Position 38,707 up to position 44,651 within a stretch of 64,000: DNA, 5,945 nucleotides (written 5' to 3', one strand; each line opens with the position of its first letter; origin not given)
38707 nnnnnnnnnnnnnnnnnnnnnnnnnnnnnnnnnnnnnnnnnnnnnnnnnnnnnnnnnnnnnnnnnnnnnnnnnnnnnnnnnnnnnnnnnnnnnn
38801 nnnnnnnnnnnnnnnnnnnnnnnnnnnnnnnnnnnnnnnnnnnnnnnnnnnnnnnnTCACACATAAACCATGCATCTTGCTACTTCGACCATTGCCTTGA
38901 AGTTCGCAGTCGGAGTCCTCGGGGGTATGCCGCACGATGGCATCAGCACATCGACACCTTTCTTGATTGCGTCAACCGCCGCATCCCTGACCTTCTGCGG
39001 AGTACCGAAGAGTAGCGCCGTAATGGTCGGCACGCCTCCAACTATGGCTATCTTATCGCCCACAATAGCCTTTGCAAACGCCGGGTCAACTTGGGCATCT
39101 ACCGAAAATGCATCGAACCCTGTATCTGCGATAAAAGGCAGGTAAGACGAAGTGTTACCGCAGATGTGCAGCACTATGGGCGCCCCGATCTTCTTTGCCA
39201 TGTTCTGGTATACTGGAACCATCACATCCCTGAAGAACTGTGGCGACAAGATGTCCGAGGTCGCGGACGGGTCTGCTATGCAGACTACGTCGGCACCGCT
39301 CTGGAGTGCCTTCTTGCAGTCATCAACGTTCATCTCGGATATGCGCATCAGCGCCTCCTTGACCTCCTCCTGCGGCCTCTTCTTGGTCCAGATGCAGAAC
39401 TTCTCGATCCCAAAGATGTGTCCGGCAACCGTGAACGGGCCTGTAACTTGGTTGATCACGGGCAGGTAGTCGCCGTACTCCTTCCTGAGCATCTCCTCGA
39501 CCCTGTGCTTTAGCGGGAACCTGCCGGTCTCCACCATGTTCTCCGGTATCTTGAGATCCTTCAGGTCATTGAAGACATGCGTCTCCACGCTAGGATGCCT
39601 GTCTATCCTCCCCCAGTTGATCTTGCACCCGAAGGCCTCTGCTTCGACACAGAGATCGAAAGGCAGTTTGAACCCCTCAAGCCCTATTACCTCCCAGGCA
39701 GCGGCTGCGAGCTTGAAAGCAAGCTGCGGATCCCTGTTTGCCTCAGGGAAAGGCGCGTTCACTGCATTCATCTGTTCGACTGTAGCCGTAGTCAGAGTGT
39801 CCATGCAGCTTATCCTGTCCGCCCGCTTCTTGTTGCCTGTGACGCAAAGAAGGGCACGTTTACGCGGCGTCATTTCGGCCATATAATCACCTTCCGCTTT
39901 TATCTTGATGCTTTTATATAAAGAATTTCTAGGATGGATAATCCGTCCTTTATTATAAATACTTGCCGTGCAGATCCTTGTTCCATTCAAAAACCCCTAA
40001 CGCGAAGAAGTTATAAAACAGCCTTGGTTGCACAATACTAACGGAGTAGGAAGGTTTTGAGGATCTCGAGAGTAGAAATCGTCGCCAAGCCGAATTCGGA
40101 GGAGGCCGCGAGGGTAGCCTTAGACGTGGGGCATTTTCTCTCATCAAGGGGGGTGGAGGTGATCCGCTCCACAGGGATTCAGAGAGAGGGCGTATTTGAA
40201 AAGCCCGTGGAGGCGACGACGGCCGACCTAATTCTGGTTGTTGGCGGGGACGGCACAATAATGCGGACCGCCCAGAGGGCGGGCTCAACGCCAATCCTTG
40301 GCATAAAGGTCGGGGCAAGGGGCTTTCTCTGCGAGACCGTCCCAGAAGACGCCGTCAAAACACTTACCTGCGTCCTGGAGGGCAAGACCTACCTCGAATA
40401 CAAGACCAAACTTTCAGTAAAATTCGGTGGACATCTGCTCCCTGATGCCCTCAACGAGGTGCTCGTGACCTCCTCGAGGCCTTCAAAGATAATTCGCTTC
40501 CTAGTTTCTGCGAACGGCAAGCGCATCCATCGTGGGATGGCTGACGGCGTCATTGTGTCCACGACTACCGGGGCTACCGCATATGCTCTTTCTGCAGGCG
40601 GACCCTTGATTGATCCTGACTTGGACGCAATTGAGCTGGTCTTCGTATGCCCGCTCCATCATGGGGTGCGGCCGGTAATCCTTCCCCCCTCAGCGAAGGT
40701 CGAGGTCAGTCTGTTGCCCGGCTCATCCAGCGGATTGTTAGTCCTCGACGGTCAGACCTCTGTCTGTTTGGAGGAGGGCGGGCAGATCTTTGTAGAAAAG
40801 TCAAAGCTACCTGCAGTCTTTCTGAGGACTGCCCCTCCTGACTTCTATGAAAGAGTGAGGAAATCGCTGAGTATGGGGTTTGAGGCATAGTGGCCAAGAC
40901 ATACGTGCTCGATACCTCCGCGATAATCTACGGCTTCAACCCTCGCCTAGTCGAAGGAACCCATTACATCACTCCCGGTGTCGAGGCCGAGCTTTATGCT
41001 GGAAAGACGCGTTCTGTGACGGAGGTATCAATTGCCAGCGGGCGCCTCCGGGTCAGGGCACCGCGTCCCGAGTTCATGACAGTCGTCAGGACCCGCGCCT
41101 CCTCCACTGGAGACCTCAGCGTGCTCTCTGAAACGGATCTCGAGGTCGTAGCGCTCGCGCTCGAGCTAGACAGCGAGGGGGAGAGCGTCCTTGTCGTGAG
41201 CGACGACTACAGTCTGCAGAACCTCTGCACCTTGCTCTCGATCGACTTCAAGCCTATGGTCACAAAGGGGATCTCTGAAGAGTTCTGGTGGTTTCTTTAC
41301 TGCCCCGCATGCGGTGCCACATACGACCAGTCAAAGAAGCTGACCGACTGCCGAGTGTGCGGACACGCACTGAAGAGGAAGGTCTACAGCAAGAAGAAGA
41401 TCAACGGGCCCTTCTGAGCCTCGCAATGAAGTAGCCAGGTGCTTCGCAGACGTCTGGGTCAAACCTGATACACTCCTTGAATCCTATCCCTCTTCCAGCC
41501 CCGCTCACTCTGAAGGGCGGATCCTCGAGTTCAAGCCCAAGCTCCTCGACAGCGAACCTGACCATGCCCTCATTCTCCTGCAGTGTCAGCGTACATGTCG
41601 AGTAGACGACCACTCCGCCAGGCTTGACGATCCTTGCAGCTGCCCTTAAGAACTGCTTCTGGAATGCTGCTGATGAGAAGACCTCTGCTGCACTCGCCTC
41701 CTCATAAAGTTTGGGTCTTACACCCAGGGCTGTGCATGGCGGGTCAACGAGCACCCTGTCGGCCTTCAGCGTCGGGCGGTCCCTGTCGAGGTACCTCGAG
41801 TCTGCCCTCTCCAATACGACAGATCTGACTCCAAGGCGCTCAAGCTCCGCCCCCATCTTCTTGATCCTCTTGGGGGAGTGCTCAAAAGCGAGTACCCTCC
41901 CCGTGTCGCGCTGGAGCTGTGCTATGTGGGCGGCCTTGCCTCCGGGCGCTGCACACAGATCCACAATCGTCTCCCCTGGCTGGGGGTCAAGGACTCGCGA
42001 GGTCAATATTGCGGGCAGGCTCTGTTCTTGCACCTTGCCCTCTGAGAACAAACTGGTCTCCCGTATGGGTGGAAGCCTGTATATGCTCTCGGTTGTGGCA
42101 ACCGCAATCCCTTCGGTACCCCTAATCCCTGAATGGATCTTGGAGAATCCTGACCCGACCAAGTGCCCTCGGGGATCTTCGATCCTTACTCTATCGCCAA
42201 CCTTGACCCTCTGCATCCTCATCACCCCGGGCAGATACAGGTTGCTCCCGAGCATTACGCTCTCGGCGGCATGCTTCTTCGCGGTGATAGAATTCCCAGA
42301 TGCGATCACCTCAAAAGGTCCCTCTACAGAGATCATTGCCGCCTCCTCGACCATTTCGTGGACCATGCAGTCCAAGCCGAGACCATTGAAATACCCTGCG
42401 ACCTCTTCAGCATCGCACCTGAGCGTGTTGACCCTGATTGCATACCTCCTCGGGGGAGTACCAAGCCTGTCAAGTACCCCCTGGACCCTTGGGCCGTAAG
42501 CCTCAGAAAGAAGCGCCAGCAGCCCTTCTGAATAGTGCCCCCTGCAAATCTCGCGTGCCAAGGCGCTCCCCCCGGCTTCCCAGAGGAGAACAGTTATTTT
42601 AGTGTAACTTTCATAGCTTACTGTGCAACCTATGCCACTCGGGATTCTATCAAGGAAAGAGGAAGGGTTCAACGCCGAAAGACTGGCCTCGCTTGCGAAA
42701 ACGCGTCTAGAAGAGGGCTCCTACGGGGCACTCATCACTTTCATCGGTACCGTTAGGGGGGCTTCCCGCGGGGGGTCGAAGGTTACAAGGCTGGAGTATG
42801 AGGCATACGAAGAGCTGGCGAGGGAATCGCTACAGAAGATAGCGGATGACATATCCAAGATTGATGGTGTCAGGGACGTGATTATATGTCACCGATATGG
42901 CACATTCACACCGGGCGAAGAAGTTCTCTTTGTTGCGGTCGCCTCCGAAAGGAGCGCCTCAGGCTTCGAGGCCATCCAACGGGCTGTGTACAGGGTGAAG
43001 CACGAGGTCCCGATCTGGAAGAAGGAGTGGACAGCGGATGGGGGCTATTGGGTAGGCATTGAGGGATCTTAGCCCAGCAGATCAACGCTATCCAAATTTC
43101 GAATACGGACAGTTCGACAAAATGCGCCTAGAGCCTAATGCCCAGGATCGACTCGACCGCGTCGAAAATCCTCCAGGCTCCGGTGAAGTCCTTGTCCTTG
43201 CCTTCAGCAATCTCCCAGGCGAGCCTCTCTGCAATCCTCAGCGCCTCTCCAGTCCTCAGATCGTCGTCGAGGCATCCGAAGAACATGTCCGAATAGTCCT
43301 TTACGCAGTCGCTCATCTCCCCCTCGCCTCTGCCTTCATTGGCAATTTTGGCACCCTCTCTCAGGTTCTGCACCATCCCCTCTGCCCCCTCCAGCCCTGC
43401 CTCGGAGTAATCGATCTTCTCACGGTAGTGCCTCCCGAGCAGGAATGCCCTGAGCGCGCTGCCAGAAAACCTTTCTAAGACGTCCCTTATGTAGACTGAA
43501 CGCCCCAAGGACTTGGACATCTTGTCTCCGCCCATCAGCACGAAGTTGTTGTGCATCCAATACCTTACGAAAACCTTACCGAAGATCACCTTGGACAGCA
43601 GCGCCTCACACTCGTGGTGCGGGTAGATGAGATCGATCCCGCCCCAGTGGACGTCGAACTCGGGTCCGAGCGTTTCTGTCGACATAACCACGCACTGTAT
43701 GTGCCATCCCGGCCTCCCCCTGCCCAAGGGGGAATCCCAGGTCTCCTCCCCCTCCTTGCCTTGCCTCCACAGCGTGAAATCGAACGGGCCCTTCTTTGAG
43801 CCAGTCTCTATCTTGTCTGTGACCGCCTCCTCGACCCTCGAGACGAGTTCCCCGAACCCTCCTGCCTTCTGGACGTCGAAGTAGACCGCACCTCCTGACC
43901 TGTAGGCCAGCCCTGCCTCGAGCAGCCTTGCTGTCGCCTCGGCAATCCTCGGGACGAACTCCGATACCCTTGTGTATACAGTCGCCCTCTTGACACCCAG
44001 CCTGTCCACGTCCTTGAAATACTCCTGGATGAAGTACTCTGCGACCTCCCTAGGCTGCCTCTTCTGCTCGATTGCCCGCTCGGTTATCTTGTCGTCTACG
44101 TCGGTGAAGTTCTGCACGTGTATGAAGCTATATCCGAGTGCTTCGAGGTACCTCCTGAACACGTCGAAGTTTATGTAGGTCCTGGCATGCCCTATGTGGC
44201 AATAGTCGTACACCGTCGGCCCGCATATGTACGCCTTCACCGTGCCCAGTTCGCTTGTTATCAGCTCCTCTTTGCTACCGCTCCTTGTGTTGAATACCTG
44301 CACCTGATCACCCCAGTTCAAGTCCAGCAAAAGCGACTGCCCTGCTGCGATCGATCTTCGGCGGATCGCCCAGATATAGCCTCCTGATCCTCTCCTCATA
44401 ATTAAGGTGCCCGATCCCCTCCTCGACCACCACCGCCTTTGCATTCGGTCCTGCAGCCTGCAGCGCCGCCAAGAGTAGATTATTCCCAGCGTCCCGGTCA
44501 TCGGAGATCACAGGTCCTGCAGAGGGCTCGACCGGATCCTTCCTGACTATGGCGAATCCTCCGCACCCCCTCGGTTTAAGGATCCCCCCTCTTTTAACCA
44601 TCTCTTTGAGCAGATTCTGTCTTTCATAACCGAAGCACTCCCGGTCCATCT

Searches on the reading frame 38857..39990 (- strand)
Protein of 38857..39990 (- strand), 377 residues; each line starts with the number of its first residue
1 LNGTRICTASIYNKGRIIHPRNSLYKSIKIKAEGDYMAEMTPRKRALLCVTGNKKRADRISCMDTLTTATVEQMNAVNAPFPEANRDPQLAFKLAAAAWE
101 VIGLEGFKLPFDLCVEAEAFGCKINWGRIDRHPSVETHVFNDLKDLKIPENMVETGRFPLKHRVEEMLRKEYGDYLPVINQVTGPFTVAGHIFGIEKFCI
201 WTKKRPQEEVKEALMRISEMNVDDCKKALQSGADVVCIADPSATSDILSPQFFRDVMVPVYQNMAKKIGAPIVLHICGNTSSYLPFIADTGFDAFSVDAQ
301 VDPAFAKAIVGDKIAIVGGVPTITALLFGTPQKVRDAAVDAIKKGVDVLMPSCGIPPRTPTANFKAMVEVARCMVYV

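Call 28: search_protein_families(library=pfam, proteins=[window:38857-39990:-], max_evalue=0.00001)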
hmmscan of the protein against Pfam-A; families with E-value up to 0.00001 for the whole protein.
window:38857-39990:- (377 aa): 1 family
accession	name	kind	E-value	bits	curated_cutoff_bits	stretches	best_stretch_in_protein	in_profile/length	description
PF01208.23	URO-D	-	5.5e-67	226.7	23.9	1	55-372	13-344/346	Uroporphyrinogen decarboxylase (URO-D)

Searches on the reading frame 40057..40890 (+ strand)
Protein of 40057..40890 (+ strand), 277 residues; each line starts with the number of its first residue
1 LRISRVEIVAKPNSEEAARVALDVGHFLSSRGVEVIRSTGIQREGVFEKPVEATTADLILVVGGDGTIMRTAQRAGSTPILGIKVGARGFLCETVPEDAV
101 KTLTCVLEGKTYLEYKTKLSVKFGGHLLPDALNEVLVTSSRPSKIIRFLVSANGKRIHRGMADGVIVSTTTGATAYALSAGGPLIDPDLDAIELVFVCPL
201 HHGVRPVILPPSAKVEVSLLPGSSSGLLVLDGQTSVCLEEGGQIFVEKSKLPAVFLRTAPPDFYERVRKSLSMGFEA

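Call 28: search_protein_families(library=pfam, proteins=[window:40057-40890:+], max_evalue=0.00001)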
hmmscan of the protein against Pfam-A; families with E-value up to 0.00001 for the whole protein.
window:40057-40890:+ (277 aa): 2 families
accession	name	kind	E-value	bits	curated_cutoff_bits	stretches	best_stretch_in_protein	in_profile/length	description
PF20143.4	NAD_kinase_C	-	8.7e-26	90.6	23.7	1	132-257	1-125/126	ATP-NAD kinase C-terminal domain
PF01513.26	NAD_kinase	-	2e-15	57.7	25.5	1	7-110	2-129/130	ATP-NAD kinase N-terminal domain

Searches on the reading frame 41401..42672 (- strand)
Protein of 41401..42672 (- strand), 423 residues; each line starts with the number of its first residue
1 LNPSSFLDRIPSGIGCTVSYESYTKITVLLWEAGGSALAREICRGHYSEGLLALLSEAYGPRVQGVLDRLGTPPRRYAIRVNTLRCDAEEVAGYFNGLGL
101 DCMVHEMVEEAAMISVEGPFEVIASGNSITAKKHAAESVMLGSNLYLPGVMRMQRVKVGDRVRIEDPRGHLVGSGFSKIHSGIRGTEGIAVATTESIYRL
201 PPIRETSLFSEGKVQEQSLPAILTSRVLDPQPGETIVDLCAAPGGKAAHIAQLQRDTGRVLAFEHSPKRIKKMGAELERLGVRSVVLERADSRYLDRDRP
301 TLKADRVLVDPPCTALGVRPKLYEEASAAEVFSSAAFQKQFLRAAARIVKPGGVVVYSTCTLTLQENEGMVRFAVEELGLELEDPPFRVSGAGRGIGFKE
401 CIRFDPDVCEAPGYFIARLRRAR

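Call 28: search_protein_families(library=pfam, proteins=[window:41401-42672:-], max_evalue=0.00001)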
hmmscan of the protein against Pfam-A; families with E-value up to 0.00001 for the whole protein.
window:41401-42672:- (423 aa): 3 families
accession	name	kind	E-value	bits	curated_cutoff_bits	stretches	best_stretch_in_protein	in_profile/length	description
PF01189.24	Methyltr_RsmB-F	-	7.6e-43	146.9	27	1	227-420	3-199/199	16S rRNA methyltransferase RsmB/F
PF01472.26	PUA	-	5.6e-07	29.8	24.8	1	129-178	3-53/74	PUA domain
PF13847.12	Methyltransf_31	-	1.4e-06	28.5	27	1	232-366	3-117/145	Methyltransferase domain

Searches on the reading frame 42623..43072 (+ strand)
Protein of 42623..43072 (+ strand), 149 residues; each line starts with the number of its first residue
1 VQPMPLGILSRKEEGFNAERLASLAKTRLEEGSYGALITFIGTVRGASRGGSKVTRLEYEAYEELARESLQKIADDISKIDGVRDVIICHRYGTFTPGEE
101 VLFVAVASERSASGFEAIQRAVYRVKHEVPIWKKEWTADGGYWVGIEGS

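Call 30: search_protein_families(library=pfam, proteins=[window:42623-43072:+], max_evalue=0.001)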
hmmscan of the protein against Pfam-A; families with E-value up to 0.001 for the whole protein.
window:42623-43072:+ (149 aa): 1 family
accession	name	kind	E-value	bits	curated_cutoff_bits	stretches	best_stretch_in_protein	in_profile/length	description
PF02391.22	MoaE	-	7.9e-27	94.1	23.4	1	22-128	12-114/114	MoaE protein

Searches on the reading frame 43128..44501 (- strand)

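Call 28: search_protein_families(library=pfam, proteins=[window:43128-44501:-], max_evalue=0.00001)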
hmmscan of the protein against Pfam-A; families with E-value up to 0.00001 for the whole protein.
window:43128-44501:- (457 aa): 2 families
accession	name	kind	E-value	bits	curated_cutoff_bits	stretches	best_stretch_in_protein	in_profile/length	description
PF01406.26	tRNA-synt_1e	-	2e-109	366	27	1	85-373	7-299/301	tRNA synthetases class I (C) catalytic domain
PF09334.17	tRNA-synt_1g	-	1e-12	48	20.1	1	99-186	12-99/391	tRNA synthetases class I (M)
